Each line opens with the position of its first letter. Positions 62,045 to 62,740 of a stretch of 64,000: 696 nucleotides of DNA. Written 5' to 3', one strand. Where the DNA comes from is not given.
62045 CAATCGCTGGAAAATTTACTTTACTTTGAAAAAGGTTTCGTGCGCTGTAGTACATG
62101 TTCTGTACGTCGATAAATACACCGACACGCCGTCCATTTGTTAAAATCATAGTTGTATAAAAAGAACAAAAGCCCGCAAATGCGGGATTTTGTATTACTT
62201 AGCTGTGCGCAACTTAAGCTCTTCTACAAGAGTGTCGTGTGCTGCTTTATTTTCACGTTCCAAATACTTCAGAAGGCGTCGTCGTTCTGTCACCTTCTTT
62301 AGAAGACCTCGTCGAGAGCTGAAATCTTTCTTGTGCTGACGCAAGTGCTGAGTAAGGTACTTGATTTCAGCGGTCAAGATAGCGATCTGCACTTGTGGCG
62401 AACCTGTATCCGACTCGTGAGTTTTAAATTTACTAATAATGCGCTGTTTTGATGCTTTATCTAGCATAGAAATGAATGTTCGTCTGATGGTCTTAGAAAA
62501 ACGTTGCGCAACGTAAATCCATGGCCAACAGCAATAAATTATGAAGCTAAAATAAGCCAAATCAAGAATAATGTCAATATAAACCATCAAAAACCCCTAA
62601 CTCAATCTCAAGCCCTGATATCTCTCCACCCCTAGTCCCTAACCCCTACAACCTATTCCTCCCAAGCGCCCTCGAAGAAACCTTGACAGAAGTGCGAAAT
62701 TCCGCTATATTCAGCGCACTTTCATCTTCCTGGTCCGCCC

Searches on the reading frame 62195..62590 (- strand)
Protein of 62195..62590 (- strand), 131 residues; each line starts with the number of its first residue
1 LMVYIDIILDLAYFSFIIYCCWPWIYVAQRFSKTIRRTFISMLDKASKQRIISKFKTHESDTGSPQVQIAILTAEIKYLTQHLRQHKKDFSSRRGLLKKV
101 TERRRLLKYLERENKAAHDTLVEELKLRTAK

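Call 73: search_protein_families(library=pfam, proteins=[window:62195-62590:-], max_evalue=0.001)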
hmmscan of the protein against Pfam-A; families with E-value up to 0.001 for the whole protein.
window:62195-62590:- (131 aa): 1 family
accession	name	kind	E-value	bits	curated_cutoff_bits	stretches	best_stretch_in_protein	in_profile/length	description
PF00312.27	Ribosomal_S15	-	1.5e-30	105.6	31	1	48-128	1-81/81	Ribosomal protein S15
